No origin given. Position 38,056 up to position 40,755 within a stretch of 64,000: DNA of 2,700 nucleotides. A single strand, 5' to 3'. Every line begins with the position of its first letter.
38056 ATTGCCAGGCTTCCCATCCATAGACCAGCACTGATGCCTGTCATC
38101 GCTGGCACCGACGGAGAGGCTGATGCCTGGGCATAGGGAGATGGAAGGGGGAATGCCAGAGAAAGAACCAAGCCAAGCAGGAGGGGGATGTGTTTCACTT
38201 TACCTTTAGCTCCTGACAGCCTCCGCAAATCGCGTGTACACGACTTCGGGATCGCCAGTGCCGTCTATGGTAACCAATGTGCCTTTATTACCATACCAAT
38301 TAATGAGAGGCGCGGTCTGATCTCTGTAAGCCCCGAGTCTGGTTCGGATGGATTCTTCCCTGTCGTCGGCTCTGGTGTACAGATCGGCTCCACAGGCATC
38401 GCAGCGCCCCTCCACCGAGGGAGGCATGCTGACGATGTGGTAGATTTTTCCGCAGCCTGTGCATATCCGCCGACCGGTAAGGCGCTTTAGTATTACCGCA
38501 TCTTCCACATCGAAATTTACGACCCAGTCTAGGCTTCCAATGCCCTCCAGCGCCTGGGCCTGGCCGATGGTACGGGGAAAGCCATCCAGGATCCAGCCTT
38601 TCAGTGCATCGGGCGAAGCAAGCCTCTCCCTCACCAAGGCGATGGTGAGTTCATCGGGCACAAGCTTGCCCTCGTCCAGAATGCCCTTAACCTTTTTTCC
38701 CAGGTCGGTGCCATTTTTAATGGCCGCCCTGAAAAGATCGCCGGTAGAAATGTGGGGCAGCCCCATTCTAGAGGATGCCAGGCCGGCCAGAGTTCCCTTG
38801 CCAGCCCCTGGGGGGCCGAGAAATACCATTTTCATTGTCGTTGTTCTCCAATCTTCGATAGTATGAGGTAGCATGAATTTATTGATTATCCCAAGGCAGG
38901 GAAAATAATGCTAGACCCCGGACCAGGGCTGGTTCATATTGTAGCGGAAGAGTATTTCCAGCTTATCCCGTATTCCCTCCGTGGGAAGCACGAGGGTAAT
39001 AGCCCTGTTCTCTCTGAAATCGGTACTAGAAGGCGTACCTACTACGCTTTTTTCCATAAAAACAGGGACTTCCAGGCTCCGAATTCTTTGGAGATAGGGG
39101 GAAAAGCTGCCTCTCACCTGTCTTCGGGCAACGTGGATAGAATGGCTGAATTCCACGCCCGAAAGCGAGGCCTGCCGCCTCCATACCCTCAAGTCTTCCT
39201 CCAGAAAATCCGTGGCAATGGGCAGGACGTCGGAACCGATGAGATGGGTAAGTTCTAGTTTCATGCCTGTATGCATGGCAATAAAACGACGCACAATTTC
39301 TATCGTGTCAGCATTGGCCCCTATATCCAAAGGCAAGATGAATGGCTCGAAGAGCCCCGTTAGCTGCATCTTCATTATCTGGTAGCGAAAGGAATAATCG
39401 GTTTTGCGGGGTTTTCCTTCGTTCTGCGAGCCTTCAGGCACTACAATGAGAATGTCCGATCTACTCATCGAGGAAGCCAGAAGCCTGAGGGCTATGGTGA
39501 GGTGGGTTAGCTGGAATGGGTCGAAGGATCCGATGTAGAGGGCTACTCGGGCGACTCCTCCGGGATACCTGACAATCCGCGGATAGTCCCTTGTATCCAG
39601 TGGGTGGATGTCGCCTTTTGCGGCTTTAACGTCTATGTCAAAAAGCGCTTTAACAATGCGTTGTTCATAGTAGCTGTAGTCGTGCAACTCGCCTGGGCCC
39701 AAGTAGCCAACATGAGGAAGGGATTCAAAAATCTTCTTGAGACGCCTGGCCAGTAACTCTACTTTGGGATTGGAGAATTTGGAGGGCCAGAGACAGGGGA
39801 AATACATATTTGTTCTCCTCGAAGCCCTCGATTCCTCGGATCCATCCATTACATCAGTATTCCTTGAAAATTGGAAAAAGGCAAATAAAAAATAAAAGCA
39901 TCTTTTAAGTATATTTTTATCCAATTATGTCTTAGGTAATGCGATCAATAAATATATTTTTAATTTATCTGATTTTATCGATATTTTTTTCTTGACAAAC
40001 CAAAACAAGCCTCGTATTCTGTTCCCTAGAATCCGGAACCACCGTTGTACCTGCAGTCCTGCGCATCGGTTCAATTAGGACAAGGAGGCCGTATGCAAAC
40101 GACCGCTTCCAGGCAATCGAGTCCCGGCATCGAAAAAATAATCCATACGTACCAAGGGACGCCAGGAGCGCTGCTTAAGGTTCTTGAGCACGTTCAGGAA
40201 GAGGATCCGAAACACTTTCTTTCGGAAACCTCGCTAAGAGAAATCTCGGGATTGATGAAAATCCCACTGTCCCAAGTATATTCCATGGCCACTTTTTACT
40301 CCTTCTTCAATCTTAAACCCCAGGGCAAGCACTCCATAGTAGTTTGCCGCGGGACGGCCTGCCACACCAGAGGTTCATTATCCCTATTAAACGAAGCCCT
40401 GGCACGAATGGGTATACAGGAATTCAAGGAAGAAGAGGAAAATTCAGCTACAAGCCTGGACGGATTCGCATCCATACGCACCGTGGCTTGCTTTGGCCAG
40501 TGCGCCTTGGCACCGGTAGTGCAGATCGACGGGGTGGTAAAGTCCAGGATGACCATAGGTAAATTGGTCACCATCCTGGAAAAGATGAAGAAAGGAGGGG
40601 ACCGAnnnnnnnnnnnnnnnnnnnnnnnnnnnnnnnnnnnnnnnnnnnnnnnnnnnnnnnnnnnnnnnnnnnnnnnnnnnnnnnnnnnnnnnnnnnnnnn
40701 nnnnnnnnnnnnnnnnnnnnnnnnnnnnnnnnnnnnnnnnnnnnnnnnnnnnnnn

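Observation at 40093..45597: hydCBA-type [FeFe]-hydrogenase operon whose NuoF-like subunit is fused to a GltD/NfnB-like NADPH module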

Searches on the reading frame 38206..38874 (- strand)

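Call 8: search_protein_families(library=pfam, proteins=[window:38206-38874:-], max_evalue=0.001)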
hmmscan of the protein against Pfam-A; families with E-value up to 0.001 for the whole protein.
window:38206-38874:- (222 aa): 4 families
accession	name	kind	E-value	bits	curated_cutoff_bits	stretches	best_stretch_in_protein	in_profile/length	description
PF00406.28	ADK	-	8.2e-48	162.8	26.8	1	19-198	2-150/151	Adenylate kinase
PF13207.12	AAA_17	-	1.8e-22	80.5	27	1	19-135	1-122/136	AAA domain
PF05191.20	ADK_lid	-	4.8e-16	58.8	26.6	1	135-170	1-36/36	Adenylate kinase, active site lid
PF13238.12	AAA_18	-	0.0006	20.7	29.4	0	19-136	4-112/128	AAA domain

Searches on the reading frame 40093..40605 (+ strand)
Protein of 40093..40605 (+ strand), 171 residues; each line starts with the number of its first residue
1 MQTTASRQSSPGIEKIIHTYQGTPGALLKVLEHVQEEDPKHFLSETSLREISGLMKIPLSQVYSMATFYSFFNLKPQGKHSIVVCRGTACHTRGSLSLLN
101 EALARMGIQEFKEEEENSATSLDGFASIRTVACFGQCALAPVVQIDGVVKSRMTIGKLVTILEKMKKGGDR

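Call 6: search_protein_families(library=pfam, proteins=[window:40093-40605:+], max_evalue=0.01)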
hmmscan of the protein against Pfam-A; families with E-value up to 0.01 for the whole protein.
window:40093-40605:+ (171 aa): 1 family
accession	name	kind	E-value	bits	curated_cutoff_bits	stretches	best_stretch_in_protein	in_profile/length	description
PF01257.25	2Fe-2S_thioredx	-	2.7e-37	128.2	24.8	1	13-166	1-145/145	Thioredoxin-like [2Fe-2S] ferredoxin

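Call 7: search_protein_families(library=ncbifam, proteins=[window:40093-40605:+], max_evalue=0.001)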
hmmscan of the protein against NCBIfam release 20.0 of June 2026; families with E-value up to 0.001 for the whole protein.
window:40093-40605:+ (171 aa): 9 families
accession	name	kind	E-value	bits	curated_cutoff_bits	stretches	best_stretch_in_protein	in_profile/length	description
NF005747.0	PRK07571.1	equivalog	9e-34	116.6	224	1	13-166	25-169/173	bidirectional hydrogenase complex protein HoxE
NF005722.0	PRK07539.1-2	equivalog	2.8e-27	95.7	141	1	6-165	6-156/157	NADH-quinone oxidoreductase subunit NuoE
NF004638.0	PRK05988.1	equivalog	2.8e-26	92.2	198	1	6-166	7-158/159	formate dehydrogenase subunit gamma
TIGR01958.1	nuoE_fam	subfamily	7.9e-26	91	142.4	1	13-165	2-147/148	NADH-quinone oxidoreductase subunit NuoE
NF005725.0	PRK07539.1-5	equivalog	5.9e-25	87.9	220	1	10-167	22-173/174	NADH-quinone oxidoreductase subunit NuoE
NF005724.0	PRK07539.1-4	equivalog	3.4e-19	69.6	280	1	25-168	40-175/240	NADH-quinone oxidoreductase subunit NuoE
NF005721.0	PRK07539.1-1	equivalog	1e-15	57.8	308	1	11-168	32-180/292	NADH-quinone oxidoreductase subunit NuoE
NF005723.0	PRK07539.1-3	equivalog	4.5e-15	55.9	226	1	25-166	24-157/158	NADH-quinone oxidoreductase subunit NuoE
NF009040.0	PRK12373.1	equivalog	9.2e-15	55.2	514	1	26-168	38-172/400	NADH-quinone oxidoreductase subunit E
